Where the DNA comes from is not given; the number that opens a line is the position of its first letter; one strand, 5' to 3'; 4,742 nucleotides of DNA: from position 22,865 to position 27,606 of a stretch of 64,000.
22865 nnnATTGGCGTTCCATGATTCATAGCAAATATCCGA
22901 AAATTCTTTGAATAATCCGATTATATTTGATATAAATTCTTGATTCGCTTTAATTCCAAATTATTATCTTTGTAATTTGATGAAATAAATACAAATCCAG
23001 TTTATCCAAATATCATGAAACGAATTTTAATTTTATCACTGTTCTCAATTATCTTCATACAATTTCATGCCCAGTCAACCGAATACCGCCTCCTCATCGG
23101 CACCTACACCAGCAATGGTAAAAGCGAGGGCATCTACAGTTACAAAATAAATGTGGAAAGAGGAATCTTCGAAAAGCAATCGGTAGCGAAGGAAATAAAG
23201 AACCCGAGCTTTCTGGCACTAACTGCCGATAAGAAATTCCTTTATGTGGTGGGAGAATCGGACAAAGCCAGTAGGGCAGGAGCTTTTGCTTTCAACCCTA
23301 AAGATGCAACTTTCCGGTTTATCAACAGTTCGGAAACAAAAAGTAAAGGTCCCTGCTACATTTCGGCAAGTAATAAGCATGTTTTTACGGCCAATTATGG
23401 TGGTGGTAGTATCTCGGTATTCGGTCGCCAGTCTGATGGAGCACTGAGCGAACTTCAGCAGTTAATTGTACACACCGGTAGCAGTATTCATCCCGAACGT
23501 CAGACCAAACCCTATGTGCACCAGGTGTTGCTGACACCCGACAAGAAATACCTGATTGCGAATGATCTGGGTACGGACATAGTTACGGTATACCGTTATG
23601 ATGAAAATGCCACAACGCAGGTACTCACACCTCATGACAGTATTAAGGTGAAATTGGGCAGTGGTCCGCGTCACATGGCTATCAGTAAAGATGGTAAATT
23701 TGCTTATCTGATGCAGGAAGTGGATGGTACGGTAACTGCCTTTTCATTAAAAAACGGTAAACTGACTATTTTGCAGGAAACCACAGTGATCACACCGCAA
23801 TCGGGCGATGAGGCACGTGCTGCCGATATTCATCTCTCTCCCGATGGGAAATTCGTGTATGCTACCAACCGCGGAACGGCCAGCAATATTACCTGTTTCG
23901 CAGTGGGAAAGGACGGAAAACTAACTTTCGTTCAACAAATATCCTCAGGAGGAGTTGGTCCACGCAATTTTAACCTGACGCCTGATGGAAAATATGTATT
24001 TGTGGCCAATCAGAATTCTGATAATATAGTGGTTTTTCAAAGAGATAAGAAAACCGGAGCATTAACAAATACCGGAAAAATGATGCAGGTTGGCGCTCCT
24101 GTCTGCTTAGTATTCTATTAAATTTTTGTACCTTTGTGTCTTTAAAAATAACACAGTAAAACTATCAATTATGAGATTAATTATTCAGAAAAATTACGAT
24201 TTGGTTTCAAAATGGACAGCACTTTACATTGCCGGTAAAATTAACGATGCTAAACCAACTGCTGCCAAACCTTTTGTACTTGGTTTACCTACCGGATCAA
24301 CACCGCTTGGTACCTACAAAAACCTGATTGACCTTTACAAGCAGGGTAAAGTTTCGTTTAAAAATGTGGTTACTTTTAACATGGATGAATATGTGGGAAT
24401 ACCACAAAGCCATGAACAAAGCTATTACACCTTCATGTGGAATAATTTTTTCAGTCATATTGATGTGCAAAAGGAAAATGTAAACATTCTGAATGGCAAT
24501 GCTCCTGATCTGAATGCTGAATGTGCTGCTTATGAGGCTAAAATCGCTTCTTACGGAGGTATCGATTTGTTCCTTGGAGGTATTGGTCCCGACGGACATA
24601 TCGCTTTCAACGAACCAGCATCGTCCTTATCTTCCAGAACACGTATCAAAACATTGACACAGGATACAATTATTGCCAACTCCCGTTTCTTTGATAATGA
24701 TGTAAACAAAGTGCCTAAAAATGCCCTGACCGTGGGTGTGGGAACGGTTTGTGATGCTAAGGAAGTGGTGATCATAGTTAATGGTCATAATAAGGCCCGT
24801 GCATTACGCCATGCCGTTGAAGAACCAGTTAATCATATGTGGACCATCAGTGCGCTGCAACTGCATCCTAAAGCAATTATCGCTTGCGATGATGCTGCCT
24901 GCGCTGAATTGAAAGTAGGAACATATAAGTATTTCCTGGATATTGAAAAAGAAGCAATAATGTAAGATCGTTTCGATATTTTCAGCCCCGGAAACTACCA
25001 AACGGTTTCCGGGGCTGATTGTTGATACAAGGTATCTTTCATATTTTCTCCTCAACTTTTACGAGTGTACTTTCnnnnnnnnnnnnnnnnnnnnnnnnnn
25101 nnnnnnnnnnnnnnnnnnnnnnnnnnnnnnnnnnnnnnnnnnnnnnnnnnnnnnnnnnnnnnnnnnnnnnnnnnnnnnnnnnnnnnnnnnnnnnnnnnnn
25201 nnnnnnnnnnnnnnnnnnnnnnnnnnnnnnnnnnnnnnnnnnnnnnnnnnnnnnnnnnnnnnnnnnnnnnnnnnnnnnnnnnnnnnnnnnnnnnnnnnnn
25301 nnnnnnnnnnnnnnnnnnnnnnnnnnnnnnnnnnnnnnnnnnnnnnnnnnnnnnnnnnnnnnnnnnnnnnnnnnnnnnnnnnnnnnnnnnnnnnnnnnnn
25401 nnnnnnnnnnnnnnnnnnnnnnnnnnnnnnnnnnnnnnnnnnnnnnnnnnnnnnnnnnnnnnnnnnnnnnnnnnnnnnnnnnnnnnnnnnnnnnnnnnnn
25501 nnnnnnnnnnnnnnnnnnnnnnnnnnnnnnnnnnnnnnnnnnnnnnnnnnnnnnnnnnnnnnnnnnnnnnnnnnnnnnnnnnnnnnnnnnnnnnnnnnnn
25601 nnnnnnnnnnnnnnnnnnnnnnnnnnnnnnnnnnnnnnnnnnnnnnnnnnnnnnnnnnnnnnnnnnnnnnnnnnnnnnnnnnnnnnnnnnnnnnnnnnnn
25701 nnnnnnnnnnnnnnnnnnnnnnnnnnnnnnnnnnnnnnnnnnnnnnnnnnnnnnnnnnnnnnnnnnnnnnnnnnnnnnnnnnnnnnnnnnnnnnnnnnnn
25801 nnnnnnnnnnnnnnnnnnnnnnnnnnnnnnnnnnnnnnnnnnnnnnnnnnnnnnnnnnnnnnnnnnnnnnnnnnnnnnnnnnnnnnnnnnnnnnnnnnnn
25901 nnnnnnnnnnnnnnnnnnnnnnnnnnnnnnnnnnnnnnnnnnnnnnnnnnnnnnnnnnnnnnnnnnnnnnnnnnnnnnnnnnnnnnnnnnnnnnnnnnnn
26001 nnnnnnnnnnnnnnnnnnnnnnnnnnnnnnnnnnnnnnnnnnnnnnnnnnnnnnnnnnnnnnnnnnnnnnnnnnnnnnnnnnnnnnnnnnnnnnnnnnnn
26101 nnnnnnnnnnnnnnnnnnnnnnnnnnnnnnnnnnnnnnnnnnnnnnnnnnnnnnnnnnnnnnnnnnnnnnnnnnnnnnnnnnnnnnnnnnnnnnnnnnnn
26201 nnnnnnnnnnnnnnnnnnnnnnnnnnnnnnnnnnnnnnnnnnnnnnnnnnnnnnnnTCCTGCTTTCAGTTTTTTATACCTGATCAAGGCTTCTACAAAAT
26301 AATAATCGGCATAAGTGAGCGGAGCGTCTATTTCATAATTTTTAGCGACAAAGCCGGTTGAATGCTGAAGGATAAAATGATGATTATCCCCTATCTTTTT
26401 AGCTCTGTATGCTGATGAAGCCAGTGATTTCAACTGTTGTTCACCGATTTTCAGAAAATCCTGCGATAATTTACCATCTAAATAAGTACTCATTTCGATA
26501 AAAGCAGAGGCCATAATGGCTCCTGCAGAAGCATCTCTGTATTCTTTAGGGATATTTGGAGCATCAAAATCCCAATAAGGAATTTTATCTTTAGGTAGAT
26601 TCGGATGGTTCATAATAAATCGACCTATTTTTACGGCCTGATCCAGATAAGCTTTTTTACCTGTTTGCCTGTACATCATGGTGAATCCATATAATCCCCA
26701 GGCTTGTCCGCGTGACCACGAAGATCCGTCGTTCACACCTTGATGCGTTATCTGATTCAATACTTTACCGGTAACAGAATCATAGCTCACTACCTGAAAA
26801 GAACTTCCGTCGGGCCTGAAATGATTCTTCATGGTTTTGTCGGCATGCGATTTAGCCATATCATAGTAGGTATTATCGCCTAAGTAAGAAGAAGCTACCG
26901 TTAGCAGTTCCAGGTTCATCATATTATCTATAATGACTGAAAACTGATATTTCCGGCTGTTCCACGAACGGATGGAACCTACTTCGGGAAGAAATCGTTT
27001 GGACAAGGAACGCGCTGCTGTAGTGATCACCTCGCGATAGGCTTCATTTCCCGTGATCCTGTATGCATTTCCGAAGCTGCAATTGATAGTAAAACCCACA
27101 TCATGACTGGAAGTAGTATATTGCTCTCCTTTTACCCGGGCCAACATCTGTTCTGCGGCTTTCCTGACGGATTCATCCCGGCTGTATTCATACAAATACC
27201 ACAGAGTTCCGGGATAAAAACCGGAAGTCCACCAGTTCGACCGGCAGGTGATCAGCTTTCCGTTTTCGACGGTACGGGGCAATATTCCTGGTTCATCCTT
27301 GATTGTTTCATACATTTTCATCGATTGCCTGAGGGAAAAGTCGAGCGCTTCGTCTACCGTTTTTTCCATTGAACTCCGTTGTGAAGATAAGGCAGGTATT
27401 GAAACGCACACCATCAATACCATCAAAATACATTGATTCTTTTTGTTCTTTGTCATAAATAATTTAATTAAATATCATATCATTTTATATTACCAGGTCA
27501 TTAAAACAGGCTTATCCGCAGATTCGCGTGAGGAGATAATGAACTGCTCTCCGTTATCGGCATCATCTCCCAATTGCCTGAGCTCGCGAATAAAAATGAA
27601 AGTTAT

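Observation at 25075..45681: Orphan 20 kb PUL: it contains GH88 but no recognisable polysaccharide lyase, and three large enzymes of unassigned family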

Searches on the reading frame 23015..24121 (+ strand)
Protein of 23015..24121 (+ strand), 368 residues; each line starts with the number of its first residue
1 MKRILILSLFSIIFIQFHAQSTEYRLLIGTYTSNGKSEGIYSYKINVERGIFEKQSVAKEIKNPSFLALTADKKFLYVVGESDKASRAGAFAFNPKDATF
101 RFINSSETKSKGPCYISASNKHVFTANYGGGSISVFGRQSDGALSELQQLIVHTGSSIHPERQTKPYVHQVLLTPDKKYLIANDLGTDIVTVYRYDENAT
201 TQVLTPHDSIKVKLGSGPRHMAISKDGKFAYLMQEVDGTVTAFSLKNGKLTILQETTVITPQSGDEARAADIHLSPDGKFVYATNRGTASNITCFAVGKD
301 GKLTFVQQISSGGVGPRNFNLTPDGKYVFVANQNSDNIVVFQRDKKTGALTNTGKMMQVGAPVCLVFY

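Call 17: search_protein_families(library=pfam, proteins=[window:23015-24121:+], max_evalue=0.001)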
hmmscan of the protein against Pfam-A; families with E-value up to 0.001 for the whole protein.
window:23015-24121:+ (368 aa): 4 families
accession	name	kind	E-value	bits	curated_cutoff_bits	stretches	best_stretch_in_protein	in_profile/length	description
PF10282.15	Lactonase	-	3.2e-112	375.6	21.7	1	26-367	2-344/344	Lactonase, 7-bladed beta-propeller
PF02239.22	Cytochrom_D1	-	5.5e-07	28.9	25.5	1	211-358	72-216/368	Cytochrome D1 heme domain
PF08450.18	SGL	-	9.6e-07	29.1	26.3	0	255-358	77-178/246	SMP-30/Gluconolactonase/LRE-like region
PF07433.17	DUF1513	-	6.8e-05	22.5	27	1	274-332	58-117/304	Protein of unknown function (DUF1513)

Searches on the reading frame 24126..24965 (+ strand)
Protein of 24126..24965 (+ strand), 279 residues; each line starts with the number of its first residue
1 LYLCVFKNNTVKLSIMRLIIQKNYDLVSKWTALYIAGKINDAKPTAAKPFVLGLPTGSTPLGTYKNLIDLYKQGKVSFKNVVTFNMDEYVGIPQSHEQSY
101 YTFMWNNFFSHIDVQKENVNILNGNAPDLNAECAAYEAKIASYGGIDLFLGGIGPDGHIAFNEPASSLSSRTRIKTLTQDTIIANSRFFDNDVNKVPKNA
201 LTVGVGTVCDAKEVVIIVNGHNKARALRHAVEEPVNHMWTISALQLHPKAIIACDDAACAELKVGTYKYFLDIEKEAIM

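Call 17: search_protein_families(library=pfam, proteins=[window:24126-24965:+], max_evalue=0.001)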
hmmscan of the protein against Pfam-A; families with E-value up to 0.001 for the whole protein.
window:24126-24965:+ (279 aa): 1 family
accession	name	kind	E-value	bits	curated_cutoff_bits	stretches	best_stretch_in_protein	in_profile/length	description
PF01182.26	Glucosamine_iso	-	1.1e-21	78.2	27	1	31-243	10-215/225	Glucosamine-6-phosphate isomerases/6-phosphogluconolactonase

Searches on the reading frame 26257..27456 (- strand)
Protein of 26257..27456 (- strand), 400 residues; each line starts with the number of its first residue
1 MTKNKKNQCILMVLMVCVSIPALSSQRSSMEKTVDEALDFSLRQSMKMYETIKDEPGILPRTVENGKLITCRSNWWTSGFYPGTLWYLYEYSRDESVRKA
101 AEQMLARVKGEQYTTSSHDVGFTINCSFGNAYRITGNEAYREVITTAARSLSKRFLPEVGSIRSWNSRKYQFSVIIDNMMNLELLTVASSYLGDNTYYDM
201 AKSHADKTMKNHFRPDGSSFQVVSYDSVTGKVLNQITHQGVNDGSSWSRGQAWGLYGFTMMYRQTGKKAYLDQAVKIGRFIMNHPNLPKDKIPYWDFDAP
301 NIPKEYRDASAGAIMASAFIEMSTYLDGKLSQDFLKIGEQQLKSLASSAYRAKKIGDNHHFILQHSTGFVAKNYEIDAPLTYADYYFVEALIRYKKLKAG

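Call 15: search_solved_structures(query=window:26257-27456:-, max_evalue=1e-20, show_alignments=2)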
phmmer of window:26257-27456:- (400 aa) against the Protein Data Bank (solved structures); distinct sequences matched with E-value up to 1e-20: 8.
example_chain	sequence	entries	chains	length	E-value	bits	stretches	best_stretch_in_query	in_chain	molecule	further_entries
3wiw_A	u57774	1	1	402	1.2e-105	356.9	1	55-398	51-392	Glycosyl hydrolase family 88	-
1vd5_A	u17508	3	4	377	3.1e-52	181.1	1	67-396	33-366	unsaturated glucuronyl hydrolase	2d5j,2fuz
2ahf_A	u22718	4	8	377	1.5e-51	178.9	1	67-396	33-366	unsaturated glucuronyl hydrolase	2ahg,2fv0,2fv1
3anj_A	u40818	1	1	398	4.8e-45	157.4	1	33-396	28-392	Putative uncharacterized protein gbs1889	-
2zzr_A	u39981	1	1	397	4.8e-45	157.4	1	33-396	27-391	Unsaturated glucuronyl hydrolase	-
3ani_A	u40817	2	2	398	2.4e-44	155.1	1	33-396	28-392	Putative uncharacterized protein gbs1889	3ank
3vxd_A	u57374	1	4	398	2.4e-44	155.1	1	33-396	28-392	Putative uncharacterized protein gbs1889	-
3wux_A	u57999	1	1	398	2.6e-44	155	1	33-396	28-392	Unsaturated chondroitin disaccharide hydrolase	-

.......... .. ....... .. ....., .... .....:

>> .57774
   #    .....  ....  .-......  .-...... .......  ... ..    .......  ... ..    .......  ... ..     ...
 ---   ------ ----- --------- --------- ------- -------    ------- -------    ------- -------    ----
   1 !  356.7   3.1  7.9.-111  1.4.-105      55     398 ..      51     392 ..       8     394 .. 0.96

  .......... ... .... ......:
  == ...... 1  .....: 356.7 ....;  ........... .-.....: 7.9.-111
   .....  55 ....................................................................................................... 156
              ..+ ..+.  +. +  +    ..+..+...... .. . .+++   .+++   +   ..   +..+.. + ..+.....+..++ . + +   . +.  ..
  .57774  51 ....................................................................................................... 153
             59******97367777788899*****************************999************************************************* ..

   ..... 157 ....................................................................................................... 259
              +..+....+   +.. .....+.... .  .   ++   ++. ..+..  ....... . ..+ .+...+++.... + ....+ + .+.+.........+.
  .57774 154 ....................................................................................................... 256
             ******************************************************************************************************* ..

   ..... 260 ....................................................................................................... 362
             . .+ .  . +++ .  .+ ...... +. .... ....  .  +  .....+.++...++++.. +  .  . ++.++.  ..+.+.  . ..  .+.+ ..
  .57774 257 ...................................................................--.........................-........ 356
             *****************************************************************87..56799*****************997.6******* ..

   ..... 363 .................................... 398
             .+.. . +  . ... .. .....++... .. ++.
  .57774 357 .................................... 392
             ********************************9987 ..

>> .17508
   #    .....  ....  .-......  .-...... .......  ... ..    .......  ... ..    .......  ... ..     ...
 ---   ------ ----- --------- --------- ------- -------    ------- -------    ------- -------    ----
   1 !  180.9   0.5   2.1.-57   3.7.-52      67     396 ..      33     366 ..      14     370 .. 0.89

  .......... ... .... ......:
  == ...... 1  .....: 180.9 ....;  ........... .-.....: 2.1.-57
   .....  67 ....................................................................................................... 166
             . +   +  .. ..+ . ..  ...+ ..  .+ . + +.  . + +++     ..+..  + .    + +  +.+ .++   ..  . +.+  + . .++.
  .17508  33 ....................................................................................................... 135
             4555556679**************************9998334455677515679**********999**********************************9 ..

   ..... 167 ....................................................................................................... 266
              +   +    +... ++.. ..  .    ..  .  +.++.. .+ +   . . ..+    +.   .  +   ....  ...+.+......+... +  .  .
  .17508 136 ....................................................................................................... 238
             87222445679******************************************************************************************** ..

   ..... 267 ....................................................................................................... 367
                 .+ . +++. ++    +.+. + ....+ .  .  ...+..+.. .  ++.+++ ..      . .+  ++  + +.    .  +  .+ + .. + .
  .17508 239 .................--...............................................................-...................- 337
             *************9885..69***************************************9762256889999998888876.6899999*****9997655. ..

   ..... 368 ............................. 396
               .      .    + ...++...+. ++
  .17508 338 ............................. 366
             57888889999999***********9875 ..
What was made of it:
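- The GH88 domain's closest solved relative is a GH88 from Pedobacter (3wiw, call 15).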
